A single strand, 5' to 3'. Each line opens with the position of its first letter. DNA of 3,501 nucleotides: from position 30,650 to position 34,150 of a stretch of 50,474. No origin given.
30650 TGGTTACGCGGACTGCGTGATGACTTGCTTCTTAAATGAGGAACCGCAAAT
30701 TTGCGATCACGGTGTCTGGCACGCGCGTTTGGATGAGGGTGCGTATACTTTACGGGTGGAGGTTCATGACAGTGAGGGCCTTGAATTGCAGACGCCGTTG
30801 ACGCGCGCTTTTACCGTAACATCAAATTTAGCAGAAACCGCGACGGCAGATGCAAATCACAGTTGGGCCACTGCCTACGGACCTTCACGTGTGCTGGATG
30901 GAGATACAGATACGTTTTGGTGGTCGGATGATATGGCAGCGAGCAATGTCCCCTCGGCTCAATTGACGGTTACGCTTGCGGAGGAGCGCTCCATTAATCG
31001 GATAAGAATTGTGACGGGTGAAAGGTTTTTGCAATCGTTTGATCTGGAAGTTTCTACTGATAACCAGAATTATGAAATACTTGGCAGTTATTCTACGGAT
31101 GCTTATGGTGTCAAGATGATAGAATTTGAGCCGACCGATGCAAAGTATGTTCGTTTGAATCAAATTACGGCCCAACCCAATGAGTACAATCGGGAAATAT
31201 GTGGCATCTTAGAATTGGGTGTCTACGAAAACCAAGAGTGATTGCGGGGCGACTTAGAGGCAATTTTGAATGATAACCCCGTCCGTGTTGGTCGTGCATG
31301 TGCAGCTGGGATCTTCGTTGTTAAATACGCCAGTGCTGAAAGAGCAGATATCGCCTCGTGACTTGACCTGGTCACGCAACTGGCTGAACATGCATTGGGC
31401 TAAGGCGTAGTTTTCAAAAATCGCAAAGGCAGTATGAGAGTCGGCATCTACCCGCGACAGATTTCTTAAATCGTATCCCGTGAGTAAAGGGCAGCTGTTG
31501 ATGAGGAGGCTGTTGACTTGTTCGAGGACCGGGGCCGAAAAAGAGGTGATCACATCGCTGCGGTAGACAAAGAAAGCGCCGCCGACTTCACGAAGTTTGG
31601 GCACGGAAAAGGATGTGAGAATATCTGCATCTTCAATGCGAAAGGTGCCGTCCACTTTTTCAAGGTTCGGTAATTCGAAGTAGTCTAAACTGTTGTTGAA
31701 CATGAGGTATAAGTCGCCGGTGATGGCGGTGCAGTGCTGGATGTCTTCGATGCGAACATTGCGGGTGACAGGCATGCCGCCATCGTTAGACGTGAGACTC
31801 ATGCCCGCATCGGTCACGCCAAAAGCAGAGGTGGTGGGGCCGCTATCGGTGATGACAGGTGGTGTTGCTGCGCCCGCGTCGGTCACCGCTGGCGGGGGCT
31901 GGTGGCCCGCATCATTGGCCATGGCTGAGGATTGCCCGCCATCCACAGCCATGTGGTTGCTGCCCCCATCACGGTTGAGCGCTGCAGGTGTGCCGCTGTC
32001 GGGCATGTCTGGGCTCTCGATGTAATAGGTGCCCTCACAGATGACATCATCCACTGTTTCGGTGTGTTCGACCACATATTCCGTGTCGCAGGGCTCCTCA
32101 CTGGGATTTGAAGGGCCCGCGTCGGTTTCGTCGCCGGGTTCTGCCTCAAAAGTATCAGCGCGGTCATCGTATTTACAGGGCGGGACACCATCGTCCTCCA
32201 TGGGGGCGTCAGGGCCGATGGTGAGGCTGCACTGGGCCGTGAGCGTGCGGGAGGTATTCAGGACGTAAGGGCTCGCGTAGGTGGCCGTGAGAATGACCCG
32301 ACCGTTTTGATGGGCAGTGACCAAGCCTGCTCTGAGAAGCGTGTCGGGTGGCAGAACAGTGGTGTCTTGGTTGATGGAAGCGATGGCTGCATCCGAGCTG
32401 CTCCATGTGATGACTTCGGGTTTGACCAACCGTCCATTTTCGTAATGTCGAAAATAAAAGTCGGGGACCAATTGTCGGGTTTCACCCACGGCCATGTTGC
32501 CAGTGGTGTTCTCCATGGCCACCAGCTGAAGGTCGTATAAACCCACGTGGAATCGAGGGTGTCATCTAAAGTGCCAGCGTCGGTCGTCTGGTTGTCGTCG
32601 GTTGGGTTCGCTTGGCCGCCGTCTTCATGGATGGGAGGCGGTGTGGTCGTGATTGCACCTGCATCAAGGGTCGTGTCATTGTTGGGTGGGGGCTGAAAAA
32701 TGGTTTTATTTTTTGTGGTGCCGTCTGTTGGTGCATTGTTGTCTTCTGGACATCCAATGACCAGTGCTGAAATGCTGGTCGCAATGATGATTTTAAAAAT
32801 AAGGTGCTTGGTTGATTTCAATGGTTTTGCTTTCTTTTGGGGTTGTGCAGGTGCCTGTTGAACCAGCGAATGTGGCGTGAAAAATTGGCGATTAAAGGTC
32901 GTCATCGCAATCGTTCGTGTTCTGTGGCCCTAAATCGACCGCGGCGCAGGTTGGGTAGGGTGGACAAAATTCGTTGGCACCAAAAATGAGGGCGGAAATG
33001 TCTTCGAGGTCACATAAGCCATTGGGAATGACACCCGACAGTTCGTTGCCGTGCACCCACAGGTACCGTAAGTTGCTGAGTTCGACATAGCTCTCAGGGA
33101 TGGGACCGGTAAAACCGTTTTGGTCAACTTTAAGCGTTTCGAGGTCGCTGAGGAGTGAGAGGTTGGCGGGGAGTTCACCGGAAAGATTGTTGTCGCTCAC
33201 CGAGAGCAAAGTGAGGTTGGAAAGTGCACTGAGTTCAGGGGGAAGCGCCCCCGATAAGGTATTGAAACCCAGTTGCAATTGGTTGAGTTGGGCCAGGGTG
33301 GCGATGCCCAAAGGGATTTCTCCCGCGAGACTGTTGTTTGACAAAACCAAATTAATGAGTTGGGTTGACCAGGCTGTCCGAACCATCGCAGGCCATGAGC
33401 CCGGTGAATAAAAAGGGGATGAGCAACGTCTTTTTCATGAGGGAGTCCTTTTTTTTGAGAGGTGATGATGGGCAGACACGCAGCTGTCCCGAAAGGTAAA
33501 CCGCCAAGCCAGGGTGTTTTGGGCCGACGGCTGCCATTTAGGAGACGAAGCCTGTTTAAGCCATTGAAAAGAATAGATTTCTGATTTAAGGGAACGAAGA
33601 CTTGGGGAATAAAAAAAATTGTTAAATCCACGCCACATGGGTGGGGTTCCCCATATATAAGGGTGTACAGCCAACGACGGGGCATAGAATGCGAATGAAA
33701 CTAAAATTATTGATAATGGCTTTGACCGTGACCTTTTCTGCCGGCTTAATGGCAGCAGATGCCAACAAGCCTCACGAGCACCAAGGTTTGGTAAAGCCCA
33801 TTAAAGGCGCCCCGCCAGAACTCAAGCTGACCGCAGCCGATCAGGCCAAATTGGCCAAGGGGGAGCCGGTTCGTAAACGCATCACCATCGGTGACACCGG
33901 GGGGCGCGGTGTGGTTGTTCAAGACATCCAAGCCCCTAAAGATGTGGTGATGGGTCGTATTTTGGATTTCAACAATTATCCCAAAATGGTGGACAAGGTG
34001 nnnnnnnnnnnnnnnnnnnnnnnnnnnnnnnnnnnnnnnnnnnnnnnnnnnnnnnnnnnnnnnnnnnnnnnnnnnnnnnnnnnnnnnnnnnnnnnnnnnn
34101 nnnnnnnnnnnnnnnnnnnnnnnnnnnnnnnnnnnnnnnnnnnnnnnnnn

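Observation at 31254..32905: Apparent frameshift separating a lipoprotein signal/linker from its BIG2 + receptor-L-like domains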

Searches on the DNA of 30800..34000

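Call 46: search_rna_families(source=window, start=30800, end=34000, threshold=evalue, max_evalue=1)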
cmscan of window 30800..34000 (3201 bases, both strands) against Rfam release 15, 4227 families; matches with E-value up to 1: 0.
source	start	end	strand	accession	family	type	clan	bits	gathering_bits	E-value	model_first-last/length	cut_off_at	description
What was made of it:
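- On Programmed -1 ribosomal frameshift site: Call 46 (no Rfam match).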

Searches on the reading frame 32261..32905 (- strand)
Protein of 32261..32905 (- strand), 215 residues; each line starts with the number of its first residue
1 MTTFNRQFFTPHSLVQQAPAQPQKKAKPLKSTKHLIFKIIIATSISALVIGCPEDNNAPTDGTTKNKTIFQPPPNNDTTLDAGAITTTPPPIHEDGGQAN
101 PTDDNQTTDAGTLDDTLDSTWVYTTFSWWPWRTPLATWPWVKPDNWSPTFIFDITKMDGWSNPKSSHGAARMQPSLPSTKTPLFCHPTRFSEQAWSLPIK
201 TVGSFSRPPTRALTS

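Call 5: search_protein_families(library=pfam, proteins=[window:32261-32905:-], max_evalue=1)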
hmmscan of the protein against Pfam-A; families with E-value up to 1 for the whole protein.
window:32261-32905:- (215 aa): 0 families

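Call 18: list_cluster_members(proteins=[P0001, window:32261-32905:-, window:32895-33386:-, P0002])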
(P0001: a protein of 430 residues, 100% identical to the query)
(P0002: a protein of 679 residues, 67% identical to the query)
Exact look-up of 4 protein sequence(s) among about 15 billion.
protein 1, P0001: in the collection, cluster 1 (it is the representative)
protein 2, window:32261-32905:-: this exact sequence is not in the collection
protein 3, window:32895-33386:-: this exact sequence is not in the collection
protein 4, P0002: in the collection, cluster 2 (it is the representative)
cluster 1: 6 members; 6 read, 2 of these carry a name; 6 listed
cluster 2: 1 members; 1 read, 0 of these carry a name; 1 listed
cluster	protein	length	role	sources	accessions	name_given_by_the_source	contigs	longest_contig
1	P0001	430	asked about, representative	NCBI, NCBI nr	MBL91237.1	MAG: hypothetical protein CMH56_05410 [Myxococcales bacterium] | hypothetical protein [Myxococcales bacterium]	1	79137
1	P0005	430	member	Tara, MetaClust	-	strand:+ start:158 stop:1450 length:1293 start_codon:yes stop_codon:yes gene_type:complete | TARA_123_SRF_0.22-3_scaffold274847_1_gene324007 "" ""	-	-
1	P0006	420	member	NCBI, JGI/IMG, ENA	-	-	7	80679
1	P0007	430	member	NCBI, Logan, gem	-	-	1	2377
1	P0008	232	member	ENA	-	-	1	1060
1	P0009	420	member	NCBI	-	-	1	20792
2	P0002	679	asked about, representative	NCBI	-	-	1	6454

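Call 20: find_encoding_contigs(protein=P0006, flank=4000, max_places=10)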
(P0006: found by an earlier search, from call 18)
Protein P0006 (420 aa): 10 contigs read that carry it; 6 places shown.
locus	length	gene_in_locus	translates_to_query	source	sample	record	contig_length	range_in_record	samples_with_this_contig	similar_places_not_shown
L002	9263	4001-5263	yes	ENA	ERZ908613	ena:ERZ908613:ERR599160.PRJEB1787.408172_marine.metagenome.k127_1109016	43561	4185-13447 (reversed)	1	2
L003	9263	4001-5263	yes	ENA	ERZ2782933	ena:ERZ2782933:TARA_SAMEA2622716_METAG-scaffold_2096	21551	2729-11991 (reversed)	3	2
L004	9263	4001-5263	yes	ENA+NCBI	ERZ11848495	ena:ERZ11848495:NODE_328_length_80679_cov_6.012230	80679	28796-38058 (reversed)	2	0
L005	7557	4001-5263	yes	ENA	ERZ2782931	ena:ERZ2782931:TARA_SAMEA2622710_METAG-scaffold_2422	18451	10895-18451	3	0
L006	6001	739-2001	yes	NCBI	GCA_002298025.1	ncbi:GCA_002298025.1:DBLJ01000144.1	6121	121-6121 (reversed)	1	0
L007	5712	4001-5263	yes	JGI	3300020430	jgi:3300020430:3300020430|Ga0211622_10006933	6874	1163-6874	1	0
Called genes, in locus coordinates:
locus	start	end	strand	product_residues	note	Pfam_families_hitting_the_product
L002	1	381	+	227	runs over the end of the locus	PF00403:HMA, PF00085:Thioredoxin, PF13098:Thioredoxin_2 (weak)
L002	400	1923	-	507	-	PF00953:Glycos_transf_4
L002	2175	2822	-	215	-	-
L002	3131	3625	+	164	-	-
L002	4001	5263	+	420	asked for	-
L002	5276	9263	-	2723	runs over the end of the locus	?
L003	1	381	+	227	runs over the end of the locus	PF00403:HMA, PF00085:Thioredoxin, PF13098:Thioredoxin_2 (weak)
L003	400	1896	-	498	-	PF00953:Glycos_transf_4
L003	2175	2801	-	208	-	-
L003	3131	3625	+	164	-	-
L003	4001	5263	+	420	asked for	-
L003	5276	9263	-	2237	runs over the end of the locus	?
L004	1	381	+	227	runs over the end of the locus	PF00403:HMA, PF00085:Thioredoxin, PF13098:Thioredoxin_2 (weak)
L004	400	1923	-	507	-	PF00953:Glycos_transf_4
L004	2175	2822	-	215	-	-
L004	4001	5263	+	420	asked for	-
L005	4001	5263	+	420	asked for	-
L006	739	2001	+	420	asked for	-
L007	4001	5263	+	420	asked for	-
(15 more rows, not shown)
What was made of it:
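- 32892..33392 (-): Gene 2, LRR body in the +1 frame relative to its signal. It has six-plus plant-type 24-residue LRRs and a Cys-containing C-cap. The junction lies somewhere in 33392-33356. Gene callers annotate it as a 164-aa ORF starting at ATG 33386. Call 20 (called as 164 aa in other assemblies).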

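Call 21: find_encoding_contigs(protein=P0009, flank=4000, max_places=6)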
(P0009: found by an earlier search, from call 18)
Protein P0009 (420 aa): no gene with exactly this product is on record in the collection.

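Call 22: find_encoding_contigs(protein=P0007, flank=4000, max_places=6)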
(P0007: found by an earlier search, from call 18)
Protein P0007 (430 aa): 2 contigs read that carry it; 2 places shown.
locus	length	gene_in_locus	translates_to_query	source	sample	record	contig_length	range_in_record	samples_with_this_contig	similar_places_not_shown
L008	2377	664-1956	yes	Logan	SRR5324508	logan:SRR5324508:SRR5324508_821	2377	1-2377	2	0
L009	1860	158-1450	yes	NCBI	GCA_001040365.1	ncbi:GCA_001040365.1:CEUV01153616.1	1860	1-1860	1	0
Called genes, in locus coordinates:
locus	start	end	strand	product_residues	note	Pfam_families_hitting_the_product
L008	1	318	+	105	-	?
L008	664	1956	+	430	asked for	-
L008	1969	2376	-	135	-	?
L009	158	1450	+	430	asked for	-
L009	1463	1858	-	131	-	?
